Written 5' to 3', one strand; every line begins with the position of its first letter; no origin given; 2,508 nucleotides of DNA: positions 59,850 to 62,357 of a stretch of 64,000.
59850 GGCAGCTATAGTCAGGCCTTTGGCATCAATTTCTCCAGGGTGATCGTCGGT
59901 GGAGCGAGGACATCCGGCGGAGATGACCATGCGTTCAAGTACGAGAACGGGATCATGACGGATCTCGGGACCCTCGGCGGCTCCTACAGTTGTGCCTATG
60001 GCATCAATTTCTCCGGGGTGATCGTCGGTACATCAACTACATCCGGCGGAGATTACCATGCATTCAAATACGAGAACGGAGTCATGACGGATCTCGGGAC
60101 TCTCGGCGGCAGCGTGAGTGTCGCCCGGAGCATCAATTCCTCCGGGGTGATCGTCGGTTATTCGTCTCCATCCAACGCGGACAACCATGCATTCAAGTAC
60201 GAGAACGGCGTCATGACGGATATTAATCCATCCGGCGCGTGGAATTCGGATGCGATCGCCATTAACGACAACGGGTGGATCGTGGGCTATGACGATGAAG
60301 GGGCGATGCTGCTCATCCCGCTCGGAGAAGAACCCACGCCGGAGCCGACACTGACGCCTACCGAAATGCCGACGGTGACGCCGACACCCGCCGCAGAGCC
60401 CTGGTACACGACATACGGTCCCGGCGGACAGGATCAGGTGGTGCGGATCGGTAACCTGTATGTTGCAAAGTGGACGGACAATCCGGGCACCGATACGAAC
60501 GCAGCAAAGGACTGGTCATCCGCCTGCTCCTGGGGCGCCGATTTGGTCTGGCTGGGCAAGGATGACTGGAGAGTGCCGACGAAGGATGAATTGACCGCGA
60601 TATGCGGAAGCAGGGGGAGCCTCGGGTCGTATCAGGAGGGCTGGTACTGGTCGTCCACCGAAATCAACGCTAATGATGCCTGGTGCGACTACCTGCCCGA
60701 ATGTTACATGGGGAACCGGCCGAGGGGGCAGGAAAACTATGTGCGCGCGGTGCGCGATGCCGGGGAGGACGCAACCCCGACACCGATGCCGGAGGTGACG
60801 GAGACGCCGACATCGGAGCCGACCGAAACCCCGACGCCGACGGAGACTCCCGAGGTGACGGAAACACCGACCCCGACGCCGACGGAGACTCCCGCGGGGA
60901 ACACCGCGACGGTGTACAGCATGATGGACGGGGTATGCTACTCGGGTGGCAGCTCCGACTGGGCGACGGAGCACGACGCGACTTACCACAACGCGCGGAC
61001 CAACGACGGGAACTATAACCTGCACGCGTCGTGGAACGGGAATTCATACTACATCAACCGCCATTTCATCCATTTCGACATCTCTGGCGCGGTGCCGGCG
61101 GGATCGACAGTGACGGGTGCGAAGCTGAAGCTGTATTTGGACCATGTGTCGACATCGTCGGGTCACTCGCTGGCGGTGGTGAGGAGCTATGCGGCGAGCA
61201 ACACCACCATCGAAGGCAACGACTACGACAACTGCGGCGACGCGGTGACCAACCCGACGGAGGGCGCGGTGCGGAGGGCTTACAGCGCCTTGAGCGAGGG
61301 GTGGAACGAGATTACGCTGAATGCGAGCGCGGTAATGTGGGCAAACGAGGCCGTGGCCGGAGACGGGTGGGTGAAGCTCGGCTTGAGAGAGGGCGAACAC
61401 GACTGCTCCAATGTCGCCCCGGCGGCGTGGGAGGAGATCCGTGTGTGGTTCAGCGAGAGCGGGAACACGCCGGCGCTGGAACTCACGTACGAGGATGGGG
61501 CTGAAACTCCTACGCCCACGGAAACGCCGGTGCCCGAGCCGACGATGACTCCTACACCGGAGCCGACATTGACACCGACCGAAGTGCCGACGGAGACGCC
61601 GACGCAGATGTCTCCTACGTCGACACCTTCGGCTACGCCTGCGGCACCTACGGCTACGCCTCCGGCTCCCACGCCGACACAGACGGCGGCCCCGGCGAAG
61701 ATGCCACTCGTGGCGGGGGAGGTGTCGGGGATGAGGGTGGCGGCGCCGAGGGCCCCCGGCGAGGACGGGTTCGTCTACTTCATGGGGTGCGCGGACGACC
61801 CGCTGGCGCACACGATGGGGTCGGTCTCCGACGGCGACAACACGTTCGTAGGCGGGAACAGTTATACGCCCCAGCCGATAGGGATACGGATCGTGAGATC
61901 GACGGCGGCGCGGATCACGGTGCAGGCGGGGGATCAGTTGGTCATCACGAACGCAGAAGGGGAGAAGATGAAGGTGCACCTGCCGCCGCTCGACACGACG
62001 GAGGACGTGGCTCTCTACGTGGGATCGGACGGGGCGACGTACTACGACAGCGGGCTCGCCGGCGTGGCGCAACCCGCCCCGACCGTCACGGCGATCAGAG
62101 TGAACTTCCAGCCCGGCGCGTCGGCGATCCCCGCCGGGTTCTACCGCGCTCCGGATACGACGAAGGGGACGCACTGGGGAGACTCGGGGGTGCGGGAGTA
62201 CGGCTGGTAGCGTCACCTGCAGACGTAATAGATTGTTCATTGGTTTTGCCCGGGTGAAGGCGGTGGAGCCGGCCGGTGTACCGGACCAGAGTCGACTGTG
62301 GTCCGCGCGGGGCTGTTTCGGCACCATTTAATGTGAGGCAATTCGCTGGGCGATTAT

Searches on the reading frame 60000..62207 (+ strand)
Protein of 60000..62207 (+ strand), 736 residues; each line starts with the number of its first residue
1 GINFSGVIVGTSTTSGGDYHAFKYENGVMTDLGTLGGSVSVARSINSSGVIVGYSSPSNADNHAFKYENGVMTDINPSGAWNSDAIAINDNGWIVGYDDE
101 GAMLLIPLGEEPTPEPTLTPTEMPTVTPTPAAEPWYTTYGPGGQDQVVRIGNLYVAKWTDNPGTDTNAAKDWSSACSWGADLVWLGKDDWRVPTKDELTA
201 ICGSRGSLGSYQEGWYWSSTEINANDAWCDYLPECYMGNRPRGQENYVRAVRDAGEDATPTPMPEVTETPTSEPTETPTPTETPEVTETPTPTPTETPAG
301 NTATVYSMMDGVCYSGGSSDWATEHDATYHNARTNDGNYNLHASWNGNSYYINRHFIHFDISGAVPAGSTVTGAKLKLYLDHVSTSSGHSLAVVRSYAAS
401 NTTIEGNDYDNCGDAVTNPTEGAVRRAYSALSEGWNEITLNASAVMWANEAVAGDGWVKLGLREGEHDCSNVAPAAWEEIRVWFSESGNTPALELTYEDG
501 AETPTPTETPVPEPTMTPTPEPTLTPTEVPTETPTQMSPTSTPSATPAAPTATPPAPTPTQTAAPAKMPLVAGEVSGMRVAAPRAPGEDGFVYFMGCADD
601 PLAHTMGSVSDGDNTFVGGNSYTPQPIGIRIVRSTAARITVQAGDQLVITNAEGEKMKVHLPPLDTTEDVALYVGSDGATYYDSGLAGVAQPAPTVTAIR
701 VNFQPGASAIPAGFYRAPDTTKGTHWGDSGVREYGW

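Call 14: search_protein_families(library=ncbifam, proteins=[window:60000-62207:+], max_evalue=10)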
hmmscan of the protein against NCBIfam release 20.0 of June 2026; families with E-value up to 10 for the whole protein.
window:60000-62207:+ (736 aa): 7 families
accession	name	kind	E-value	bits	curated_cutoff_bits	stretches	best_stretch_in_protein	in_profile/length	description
TIGR02913.1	HAF_rpt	repeat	1.6e-26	92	22.65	3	1-37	3-39/39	HAF repeat protein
NF033679.1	DNRLRE_dom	domain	1.6e-06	28.2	34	1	331-422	9-99/164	DNRLRE domain-containing protein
NF046116.1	adhesin_Lcl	equivalog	1.9e-06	26.7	500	1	187-252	364-429/431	collagen-like adhesin Lcl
NF052322.1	FimD_tip_adhes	equivalog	0.0065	15.2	170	1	187-254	596-663/664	fimbrial tip adhesin FimD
NF011122.0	PRK14553.1-1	equivalog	0.21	11.9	166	1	628-674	41-85/108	ribosomal-processing cysteine protease Prp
NF033761.1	gliding_GltJ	equivalog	3.1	6.7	450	1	501-572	408-478/671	adventurous gliding motility protein GltJ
TIGR04526.1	predic_Ig_block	subfamily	7.7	5.3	150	1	261-300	81-121/693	putative immunoglobulin-blocking virulence protein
